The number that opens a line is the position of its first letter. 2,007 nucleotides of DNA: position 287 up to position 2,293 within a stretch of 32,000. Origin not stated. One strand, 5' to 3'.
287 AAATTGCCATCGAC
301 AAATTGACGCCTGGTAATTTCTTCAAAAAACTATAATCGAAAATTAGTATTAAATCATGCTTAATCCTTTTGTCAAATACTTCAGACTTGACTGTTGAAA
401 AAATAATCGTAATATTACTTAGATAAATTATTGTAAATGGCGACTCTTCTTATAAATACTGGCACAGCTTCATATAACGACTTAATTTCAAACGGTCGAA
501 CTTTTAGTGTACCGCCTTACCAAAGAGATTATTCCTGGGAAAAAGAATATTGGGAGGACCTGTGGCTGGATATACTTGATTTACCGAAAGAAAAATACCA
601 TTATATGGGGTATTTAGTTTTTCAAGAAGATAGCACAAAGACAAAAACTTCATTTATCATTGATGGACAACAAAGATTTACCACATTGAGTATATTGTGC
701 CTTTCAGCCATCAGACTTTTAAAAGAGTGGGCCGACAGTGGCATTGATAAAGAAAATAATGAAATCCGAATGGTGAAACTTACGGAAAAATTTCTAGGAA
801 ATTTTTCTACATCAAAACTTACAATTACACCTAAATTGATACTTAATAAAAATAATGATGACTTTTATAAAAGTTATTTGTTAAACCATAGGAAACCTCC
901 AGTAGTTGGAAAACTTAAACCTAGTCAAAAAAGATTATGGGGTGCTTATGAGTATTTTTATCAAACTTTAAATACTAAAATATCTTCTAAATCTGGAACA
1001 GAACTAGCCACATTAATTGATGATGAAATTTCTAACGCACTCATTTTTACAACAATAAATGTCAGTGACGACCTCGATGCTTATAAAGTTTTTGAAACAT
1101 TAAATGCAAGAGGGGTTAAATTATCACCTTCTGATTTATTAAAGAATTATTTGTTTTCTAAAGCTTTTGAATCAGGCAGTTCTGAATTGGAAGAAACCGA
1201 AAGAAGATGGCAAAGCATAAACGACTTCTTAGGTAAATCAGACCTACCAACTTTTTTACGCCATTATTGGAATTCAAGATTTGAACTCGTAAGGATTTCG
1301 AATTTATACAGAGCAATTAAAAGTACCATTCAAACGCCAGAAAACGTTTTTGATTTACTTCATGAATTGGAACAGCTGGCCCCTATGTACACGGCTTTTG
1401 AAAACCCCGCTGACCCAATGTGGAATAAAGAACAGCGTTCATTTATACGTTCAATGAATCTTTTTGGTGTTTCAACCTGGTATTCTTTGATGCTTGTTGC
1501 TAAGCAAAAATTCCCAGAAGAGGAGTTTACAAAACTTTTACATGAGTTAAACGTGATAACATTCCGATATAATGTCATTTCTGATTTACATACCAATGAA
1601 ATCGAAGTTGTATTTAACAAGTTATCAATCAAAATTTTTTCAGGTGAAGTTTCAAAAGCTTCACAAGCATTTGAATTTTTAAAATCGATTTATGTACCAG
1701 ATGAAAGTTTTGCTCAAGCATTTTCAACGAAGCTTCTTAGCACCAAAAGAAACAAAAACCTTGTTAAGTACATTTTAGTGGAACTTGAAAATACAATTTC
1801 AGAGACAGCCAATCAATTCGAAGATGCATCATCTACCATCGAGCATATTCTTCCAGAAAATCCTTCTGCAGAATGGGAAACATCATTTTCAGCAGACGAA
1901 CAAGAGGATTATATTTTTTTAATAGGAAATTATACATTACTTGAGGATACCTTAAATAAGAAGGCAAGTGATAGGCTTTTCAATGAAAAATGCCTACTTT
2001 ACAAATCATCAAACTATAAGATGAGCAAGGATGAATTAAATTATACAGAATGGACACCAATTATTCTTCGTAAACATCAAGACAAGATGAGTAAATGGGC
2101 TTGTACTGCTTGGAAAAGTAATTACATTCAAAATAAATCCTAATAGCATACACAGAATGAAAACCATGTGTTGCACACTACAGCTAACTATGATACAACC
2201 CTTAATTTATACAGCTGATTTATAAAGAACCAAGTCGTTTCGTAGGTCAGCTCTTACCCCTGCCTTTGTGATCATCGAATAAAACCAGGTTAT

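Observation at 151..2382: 159-bp direct repeats bracket the GmrSD-like gene and duplicate the 5' end of the downstream gene, giving a cassette-capture footprint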

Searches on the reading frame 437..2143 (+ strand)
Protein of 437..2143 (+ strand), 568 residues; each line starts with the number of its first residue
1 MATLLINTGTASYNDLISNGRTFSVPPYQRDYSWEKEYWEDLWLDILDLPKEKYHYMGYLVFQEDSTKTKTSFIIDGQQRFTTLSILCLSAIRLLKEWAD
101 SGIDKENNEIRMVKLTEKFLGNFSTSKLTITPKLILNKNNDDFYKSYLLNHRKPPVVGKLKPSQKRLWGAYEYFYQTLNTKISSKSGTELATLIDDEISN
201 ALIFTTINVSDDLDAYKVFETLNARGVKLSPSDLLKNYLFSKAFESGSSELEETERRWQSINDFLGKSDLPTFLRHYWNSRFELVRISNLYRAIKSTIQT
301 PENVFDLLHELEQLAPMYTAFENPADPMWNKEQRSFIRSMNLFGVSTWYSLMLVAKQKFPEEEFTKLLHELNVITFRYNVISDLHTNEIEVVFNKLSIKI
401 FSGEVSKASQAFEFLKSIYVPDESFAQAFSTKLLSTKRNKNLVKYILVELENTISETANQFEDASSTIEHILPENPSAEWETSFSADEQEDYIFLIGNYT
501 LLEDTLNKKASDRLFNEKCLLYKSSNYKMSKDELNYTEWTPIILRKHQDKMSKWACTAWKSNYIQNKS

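Call 8: search_protein_families(library=pfam, proteins=[window:437-2143:+], max_evalue=0.01)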
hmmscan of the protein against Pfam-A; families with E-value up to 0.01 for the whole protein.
window:437-2143:+ (568 aa): 2 families
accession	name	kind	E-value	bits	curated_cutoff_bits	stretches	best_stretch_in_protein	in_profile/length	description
PF03235.19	GmrSD_N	-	1.4e-36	127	33.2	1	14-240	2-199/199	GmrSD restriction endonuclease, N-terminal domain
PF07510.16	GmrSD_C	-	5e-23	82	23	1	421-554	3-138/138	GmrSD restriction endonucleases, C-terminal domain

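Call 12: search_protein_families(library=padloc, proteins=[window:437-2143:+], max_evalue=1)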
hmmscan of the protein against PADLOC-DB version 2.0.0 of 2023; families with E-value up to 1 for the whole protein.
window:437-2143:+ (568 aa): 29 families (the best 25 are shown)
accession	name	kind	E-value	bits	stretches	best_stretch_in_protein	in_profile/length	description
PDLC04154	HEC-06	-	1.2e-193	642.8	1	2-562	2-567/569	-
PDLC02687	Orf5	-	6.9e-175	580.9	1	8-541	3-540/543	Orf5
PDLC04155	HEC-06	-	3.1e-123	410.2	1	6-561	5-560/562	-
PDLC04157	HEC-06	-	1e-119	398.7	1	7-560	8-556/558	-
PDLC02700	Orf5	-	5.3e-102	340.3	1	16-559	6-555/555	Orf5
PDLC02693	Orf5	-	8.2e-62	207.9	1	15-559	1-542/543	Orf5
PDLC02691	Orf5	-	3.9e-56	188.8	1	22-559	20-579/579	Orf5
PDLC04156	HEC-06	-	5.8e-55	184.9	1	15-542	13-543/562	-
PDLC02695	Orf5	-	7.5e-53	177.8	1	7-557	4-599/601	Orf5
PDLC02698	Orf5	-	1.3e-46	157.5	1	18-554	15-566/573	Orf5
PDLC02701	Orf5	-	8e-40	134.9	1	12-556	9-591/596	Orf5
PDLC02692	Orf5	-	5.7e-39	132.2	1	21-556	6-553/558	Orf5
PDLC02690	Orf5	-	1.6e-33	114.4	1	14-559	1-529/531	Orf5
PDLC02696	Orf5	-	5e-31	106.3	2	204-527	199-554/558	Orf5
PDLC02686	Orf5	-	5.1e-30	102.5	1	12-550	9-557/566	Orf5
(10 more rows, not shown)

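Call 22: find_encoding_contigs(protein=window:437-2143:+, flank=10000, max_places=10)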
Protein window:437-2143:+ (568 aa): 4 contigs read that carry it; 4 places shown.
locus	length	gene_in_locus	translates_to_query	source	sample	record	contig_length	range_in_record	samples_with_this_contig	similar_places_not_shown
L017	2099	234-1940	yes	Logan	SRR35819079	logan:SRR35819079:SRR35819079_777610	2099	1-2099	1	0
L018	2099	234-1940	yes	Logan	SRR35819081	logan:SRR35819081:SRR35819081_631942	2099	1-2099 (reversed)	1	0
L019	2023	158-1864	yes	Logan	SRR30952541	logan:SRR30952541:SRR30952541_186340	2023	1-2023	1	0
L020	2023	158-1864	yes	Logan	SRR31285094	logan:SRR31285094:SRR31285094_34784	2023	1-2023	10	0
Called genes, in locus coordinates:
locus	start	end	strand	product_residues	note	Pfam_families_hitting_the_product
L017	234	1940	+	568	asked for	PF03235:GmrSD_N, PF07510:GmrSD_C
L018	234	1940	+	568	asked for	PF03235:GmrSD_N, PF07510:GmrSD_C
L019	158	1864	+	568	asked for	PF03235:GmrSD_N, PF07510:GmrSD_C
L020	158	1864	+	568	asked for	PF03235:GmrSD_N, PF07510:GmrSD_C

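Call 23: find_homologous_proteins(query=window:437-2143:+)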
Query window:437-2143:+ (568 aa): 7902 proteins with E <= 0.001 among 8000 candidates; the best 120 are listed.
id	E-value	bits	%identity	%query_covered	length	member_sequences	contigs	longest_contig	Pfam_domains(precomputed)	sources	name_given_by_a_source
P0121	0.0e+0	1273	100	100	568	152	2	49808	PF07510.17,PF03235.20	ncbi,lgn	-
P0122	0.0e+0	1267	99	100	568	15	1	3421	PF07510.17,PF03235.20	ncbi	-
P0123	0.0e+0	1256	99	100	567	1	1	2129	PF07510.17,PF03235.20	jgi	jgi:hypothetical protein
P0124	0.0e+0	1252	98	100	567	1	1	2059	PF07510.17,PF03235.20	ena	-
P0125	0.0e+0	1200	95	99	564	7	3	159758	PF07510.17,PF03235.20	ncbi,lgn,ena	-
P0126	0.0e+0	1186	93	100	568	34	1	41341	PF07510.17,PF03235.20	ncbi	ncbi:MAG: DUF262 domain-containing protein [Bacteroidia bacterium]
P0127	0.0e+0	1180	92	100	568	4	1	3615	PF07510.17,PF03235.20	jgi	jgi:Protein of unknown function DUF262/Protein of unknown function (DUF1524)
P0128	0.0e+0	1161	89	100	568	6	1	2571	PF07510.17,PF03235.20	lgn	-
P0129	0.0e+0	1135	88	100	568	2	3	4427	PF07510.17,PF03235.20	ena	-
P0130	0.0e+0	1127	86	100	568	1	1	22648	PF07510.17,PF03235.20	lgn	-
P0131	0.0e+0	1125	88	100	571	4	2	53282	PF07510.17,PF03235.20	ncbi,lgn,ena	-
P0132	0.0e+0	1108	86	99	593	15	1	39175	PF07510.17,PF03235.20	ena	-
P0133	0.0e+0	1102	85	100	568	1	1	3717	PF07510.17,PF03235.20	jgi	jgi:hypothetical protein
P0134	0.0e+0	1100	85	100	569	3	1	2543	PF07510.17,PF03235.20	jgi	-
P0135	0.0e+0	1098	85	99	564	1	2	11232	PF07510.17,PF03235.20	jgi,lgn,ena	-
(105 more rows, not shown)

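Call 24: find_encoding_contigs(protein=P0125, flank=6000, max_places=4)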
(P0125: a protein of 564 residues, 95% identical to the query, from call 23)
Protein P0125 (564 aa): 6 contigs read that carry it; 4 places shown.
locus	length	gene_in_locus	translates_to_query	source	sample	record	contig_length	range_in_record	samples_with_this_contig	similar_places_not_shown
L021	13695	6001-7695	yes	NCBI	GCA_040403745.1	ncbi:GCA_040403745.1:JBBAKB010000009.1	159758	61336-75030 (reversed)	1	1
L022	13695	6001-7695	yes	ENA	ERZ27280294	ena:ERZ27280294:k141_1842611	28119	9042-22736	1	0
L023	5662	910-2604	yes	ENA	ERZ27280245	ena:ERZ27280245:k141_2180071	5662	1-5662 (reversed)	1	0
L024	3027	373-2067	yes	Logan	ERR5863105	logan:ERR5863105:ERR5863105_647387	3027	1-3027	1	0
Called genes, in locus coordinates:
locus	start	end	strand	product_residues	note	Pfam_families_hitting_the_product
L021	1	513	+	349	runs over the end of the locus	PF14100:DUF6807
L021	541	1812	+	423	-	PF01408:GFO_IDH_MocA, PF19051:GFO_IDH_MocA_C2, PF22725:GFO_IDH_MocA_C3 (faint)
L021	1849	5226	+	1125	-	PF13646:HEAT_2 (faint), PF06439:3keto-disac_hyd, PF20407:DUF1583_N (faint), PF06439:3keto-disac_hyd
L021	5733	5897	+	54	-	-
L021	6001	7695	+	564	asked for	PF03235:GmrSD_N, PF07510:GmrSD_C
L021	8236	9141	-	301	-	PF00701:DHDPS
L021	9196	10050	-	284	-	PF01925:TauE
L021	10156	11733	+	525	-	PF03315:SDH_beta (faint), PF03313:SDH_alpha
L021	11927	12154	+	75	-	-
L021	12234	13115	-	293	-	PF10543:ORF6N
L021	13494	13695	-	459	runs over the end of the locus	PF00884:Sulfatase, PF01663:Phosphodiest (faint), PF16347:SGSH_C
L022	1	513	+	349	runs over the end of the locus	PF14100:DUF6807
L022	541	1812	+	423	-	PF01408:GFO_IDH_MocA, PF19051:GFO_IDH_MocA_C2, PF22725:GFO_IDH_MocA_C3 (faint)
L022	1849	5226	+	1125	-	PF13646:HEAT_2 (faint), PF06439:3keto-disac_hyd, PF20407:DUF1583_N (faint), PF06439:3keto-disac_hyd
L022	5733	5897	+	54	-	-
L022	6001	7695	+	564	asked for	PF03235:GmrSD_N, PF07510:GmrSD_C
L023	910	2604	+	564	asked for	PF03235:GmrSD_N, PF07510:GmrSD_C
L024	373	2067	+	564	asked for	PF03235:GmrSD_N, PF07510:GmrSD_C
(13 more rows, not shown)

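Call 25: find_encoding_contigs(protein=P0126, flank=6000, max_places=4)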
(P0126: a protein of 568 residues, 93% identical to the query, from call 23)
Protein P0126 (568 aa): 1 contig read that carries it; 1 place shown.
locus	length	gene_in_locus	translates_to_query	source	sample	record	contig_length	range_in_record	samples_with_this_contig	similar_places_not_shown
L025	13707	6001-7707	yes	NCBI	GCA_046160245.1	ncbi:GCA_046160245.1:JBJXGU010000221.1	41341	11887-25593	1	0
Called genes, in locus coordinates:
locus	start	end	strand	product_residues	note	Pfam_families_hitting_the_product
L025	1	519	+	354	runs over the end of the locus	PF06580:His_kinase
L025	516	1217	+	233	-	PF00072:Response_reg, PF04397:LytTR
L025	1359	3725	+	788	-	PF08309:LVIVD (faint), PF13620:CarboxypepD_reg, PF13715:CarbopepD_reg_2, PF18962:Por_Secre_tail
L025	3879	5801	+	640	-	PF07676:PD40, PF00691:OmpA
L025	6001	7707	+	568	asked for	PF03235:GmrSD_N, PF07510:GmrSD_C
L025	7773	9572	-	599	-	PF17899:Peptidase_M61_N, PF05299:Peptidase_M61, PF13180:PDZ_2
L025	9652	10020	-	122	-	PF13630:SdpI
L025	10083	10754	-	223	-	PF14371:DUF4412 (faint)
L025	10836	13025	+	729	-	PF00930:DPPIV_N, PF07676:PD40 (faint), PF26549:Tricorn_N (weak), PF02129:Peptidase_S15 (faint), PF20434:BD-FAE (faint), PF00326:Peptidase_S9, PF12146:Hydrolase_4 (faint), PF01738:DLH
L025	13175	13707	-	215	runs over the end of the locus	PF03458:Gly_transporter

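Call 26: find_encoding_contigs(protein=P0122, flank=6000, max_places=4)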
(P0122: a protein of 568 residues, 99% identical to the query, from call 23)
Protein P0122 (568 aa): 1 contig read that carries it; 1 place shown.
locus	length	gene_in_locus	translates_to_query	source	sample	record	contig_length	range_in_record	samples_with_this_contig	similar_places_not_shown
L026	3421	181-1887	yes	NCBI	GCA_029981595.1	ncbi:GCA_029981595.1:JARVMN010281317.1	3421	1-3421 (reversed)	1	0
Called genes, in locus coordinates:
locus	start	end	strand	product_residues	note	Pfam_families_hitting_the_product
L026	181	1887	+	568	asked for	PF03235:GmrSD_N, PF07510:GmrSD_C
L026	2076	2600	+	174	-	-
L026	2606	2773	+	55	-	-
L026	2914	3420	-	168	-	?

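Call 55: find_encoding_contigs(protein=P0127, flank=5000, max_places=4)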
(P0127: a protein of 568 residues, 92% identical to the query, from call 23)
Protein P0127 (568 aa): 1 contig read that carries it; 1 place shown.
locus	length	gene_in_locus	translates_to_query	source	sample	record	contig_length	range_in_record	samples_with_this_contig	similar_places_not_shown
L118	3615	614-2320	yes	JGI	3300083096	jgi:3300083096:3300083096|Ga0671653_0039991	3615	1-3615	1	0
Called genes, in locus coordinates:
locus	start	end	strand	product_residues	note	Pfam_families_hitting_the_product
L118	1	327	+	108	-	PF13858:DUF4199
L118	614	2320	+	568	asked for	PF03235:GmrSD_N, PF07510:GmrSD_C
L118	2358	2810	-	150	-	-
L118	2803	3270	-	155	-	PF13443:HTH_26 (weak), PF01381:HTH_3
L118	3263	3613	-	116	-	?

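Call 56: find_encoding_contigs(protein=P0131, flank=5000, max_places=4)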
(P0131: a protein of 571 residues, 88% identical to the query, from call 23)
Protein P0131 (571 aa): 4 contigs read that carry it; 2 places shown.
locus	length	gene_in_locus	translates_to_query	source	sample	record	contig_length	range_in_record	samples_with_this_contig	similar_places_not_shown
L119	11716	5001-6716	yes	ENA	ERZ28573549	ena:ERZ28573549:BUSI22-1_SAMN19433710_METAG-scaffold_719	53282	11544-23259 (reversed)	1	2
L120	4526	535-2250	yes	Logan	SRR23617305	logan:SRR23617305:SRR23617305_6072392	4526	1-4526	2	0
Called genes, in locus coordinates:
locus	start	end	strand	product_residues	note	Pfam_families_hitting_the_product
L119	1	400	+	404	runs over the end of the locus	-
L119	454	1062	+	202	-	PF21980:MksE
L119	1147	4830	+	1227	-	PF12128:DUF3584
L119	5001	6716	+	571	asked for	PF03235:GmrSD_N, PF07510:GmrSD_C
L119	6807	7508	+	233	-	PF21347:DUF3108_like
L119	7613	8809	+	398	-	PF08486:SpoIID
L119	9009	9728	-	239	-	-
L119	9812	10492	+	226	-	PF00588:SpoU_methylase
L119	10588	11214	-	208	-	PF13302:Acetyltransf_3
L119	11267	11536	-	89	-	-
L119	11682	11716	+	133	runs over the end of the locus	PF13671:AAA_33, PF13207:AAA_17 (weak), PF13238:AAA_18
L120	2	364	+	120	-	?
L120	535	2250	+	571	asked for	PF03235:GmrSD_N, PF07510:GmrSD_C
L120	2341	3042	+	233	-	PF21347:DUF3108_like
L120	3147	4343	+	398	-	PF08486:SpoIID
